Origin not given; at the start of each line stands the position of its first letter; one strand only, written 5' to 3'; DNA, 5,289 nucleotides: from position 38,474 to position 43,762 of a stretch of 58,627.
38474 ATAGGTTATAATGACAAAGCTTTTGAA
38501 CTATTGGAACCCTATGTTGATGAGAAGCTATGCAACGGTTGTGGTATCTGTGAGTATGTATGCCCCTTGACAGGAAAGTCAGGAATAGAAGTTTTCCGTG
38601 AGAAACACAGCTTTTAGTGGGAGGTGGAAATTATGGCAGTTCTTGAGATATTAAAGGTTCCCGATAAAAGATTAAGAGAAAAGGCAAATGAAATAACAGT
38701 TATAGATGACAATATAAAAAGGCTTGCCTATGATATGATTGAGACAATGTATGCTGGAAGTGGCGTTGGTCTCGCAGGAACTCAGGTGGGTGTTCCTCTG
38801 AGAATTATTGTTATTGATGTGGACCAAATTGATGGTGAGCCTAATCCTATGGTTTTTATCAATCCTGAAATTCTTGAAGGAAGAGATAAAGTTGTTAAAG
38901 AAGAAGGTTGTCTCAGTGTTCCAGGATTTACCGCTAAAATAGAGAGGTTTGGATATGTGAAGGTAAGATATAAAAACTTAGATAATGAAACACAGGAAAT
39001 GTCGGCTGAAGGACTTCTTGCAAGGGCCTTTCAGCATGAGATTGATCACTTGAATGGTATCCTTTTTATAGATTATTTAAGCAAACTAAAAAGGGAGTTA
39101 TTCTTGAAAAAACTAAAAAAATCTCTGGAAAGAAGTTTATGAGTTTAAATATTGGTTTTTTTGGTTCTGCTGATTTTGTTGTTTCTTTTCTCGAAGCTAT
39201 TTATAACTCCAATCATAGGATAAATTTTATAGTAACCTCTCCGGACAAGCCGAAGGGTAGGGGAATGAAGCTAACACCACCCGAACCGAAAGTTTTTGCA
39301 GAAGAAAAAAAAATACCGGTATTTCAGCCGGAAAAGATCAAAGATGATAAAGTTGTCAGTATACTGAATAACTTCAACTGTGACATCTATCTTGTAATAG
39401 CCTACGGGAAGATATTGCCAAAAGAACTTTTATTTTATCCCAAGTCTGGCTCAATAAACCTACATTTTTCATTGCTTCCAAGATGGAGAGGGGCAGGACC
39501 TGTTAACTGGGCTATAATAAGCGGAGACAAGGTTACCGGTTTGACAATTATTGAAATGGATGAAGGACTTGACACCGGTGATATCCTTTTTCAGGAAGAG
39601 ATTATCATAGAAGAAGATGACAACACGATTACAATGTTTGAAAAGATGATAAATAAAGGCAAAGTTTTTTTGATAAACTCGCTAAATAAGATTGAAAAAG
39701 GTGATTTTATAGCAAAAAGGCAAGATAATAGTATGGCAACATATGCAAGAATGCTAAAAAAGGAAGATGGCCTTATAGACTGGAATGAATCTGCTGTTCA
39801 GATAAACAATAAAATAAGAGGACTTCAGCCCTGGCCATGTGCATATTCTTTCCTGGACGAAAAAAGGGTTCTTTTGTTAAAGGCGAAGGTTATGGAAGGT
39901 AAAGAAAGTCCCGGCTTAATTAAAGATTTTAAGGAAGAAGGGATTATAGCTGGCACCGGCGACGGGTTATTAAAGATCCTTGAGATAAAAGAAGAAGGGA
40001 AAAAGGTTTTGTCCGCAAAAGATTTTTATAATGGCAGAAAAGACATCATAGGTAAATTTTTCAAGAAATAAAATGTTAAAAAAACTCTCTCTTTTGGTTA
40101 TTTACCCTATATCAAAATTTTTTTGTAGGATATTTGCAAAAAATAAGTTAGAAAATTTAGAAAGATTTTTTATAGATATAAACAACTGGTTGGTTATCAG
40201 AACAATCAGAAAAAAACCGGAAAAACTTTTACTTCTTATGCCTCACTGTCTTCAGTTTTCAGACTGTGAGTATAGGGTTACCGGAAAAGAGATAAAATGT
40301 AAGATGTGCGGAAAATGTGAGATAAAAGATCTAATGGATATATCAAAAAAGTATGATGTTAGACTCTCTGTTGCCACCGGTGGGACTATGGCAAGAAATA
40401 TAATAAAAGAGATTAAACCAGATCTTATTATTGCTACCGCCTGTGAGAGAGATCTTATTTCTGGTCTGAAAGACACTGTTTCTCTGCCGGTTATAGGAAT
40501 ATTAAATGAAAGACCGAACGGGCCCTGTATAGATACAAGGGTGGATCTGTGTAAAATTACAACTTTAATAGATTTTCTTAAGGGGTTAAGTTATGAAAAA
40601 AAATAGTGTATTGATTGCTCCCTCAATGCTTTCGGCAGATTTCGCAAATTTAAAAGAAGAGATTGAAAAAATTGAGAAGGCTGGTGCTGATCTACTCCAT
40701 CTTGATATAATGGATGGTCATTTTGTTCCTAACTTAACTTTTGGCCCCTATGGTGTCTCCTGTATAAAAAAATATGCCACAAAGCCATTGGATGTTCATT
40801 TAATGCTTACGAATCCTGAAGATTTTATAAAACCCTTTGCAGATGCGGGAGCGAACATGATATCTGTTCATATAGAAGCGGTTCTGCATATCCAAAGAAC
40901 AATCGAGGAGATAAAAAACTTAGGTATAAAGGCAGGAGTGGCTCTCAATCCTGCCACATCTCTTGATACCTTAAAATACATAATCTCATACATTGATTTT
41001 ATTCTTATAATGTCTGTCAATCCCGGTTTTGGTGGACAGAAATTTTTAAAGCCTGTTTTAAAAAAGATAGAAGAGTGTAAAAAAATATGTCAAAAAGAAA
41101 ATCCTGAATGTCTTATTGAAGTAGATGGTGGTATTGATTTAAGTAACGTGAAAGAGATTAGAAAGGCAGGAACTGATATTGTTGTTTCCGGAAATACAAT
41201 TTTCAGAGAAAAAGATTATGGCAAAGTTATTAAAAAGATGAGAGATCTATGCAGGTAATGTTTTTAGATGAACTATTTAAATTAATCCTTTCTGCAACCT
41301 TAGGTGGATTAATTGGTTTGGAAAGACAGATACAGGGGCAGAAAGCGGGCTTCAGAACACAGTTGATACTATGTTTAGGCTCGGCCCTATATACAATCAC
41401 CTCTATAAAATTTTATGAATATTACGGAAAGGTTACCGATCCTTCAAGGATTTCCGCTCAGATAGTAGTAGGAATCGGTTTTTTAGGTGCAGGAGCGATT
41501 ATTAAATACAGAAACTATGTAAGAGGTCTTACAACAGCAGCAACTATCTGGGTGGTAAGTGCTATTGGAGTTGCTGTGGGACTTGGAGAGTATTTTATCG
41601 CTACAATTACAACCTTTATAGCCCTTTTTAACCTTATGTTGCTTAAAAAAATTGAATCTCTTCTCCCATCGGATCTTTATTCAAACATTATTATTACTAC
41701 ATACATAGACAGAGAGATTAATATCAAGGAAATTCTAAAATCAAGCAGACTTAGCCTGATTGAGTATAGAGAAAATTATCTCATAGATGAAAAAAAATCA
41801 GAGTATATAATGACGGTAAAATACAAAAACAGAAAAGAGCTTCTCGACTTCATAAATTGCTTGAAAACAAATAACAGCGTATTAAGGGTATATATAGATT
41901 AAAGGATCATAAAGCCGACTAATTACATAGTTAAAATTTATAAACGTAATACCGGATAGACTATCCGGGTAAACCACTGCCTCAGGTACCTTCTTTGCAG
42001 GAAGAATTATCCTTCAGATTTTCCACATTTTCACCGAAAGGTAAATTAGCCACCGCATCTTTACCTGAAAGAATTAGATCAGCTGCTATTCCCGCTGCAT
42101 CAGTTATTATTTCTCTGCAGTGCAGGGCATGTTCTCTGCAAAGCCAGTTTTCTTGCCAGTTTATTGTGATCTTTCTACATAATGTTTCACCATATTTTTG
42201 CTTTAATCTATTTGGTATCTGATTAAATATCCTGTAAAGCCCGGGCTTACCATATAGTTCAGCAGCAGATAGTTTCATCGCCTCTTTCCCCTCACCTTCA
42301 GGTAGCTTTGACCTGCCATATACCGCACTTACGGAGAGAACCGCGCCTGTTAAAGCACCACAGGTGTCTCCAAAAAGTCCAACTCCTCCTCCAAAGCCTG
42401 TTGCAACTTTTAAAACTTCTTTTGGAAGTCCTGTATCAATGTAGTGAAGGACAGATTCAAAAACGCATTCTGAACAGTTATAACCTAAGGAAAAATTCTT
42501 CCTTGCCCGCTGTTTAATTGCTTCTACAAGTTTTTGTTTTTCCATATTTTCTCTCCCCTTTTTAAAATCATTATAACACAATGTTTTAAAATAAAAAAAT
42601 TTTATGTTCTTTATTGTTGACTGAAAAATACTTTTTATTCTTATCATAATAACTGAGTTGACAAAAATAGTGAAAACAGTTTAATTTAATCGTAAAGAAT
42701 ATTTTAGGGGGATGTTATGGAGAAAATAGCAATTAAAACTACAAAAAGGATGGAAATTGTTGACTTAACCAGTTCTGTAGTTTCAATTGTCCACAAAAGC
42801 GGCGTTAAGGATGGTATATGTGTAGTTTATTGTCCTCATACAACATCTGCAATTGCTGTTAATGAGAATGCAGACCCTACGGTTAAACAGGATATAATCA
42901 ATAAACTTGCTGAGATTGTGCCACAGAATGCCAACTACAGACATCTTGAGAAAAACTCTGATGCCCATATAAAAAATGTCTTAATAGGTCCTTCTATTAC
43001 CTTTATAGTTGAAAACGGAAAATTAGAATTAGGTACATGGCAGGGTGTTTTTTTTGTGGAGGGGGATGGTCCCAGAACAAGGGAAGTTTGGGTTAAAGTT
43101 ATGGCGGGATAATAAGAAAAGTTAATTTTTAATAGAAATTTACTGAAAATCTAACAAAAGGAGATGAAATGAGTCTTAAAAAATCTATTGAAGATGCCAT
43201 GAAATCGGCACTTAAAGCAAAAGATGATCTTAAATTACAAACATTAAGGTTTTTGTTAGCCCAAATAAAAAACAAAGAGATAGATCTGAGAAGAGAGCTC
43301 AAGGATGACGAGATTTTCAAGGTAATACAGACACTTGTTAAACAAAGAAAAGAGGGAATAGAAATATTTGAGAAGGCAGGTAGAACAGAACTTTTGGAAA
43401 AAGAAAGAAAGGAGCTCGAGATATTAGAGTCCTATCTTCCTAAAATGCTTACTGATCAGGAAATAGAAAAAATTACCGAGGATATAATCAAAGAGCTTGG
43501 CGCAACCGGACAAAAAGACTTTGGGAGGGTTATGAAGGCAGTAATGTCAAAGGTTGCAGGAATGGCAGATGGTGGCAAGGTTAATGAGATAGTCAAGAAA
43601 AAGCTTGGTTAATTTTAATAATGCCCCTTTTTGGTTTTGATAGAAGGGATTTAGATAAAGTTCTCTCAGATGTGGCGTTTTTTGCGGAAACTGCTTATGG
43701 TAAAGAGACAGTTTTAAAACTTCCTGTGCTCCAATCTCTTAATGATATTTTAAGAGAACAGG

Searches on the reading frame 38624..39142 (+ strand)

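Call 5: search_protein_families(library=pfam, proteins=[window:38624-39142:+], max_evalue=0.01)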
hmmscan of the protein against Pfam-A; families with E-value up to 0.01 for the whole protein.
window:38624-39142:+ (172 aa): 1 family
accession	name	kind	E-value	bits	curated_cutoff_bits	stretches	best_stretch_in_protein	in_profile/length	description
PF01327.26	Pep_deformylase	-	2.7e-53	180.2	22.8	1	7-157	2-155/156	Polypeptide deformylase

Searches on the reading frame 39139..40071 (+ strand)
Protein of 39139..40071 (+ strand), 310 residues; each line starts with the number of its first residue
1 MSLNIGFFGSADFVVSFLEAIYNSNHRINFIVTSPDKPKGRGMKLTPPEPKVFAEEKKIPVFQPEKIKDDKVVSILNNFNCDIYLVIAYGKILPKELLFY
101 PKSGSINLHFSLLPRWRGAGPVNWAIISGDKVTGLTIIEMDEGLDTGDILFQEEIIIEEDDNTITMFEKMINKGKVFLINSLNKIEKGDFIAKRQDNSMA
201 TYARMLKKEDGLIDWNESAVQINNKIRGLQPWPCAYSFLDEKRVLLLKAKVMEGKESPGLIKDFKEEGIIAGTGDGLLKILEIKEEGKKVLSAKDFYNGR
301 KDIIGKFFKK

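Call 5: search_protein_families(library=pfam, proteins=[window:39139-40071:+], max_evalue=0.01)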
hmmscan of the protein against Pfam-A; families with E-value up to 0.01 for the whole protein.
window:39139-40071:+ (310 aa): 2 families
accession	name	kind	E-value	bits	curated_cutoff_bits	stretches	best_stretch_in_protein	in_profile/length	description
PF00551.24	Formyl_trans_N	-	8.7e-38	130.3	26.1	1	7-179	5-178/181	Formyl transferase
PF02911.23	Formyl_trans_C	-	1.5e-28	99.3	21.1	1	206-300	2-99/100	Formyl transferase, C-terminal domain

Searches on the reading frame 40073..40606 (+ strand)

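Call 5: search_protein_families(library=pfam, proteins=[window:40073-40606:+], max_evalue=0.01)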
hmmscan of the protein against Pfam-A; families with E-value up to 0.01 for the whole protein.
window:40073-40606:+ (177 aa): 1 family
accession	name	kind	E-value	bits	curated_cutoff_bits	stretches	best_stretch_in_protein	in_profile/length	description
PF01976.22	DUF116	-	4.3e-49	166.4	25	1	13-165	2-154/155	Protein of unknown function DUF116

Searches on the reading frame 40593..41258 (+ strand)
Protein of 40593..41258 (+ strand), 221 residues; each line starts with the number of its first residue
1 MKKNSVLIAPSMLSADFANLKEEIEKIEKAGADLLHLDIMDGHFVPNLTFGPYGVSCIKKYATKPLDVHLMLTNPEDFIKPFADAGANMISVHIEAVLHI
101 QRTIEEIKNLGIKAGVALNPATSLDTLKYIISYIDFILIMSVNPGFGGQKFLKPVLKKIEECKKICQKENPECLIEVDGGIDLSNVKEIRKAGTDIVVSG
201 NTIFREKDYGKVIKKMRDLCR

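Call 5: search_protein_families(library=pfam, proteins=[window:40593-41258:+], max_evalue=0.01)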
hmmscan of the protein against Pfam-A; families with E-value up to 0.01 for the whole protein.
window:40593-41258:+ (221 aa): 3 families
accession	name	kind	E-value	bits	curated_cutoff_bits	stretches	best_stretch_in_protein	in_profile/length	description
PF00834.25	Ribul_P_3_epim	-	2.5e-80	269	21.1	1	8-204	2-198/198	Ribulose-phosphate 3 epimerase family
PF01729.25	QRPTase_C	-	1.2e-05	25.6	23.1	1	157-202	112-157/169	Quinolinate phosphoribosyl transferase, C-terminal domain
PF13277.11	YmdB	-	0.00063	19.5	27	1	178-221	41-84/253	YmdB-like protein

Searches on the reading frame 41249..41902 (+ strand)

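Call 5: search_protein_families(library=pfam, proteins=[window:41249-41902:+], max_evalue=0.01)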
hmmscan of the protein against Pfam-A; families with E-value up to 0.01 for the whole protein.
window:41249-41902:+ (217 aa): 1 family
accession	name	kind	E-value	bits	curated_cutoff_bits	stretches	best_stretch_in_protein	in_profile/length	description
PF02308.21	MgtC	-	1.8e-38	132.1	31.4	1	12-137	1-120/121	MgtC family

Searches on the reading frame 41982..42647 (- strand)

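Call 5: search_protein_families(library=pfam, proteins=[window:41982-42647:-], max_evalue=0.01)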
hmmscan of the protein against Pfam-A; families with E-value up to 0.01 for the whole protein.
window:41982-42647:- (221 aa): 1 family
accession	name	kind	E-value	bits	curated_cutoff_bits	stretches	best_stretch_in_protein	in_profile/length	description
PF09719.15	C_GCAxxG_C_C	-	8e-24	84.4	27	1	56-190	1-117/118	Putative redox-active protein (C_GCAxxG_C_C)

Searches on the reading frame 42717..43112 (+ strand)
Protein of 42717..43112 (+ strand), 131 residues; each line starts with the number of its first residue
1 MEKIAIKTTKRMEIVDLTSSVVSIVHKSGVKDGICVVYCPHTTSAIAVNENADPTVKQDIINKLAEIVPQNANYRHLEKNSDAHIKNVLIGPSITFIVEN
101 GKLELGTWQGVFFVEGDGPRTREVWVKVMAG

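Call 77: search_protein_families(library=pfam, proteins=[window:42717-43112:+], max_evalue=0.00001)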
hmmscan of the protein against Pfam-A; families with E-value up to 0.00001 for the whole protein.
window:42717-43112:+ (131 aa): 1 family
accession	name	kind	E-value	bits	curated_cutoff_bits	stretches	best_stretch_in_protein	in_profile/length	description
PF01894.22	UPF0047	-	5.8e-43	146.2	27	1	16-128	1-117/117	Uncharacterised protein family UPF0047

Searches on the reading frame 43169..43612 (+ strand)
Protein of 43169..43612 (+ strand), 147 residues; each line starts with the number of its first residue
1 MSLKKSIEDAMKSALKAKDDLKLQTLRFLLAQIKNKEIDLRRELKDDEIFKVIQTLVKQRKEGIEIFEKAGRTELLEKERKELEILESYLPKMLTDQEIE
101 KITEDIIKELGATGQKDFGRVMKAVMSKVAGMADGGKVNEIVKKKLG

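Call 77: search_protein_families(library=pfam, proteins=[window:43169-43612:+], max_evalue=0.00001)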
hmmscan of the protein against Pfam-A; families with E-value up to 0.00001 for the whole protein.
window:43169-43612:+ (147 aa): 1 family
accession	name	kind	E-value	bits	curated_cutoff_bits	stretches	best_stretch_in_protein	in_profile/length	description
PF09424.15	YqeY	-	3e-50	170.5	27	1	4-146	1-143/143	Yqey-like protein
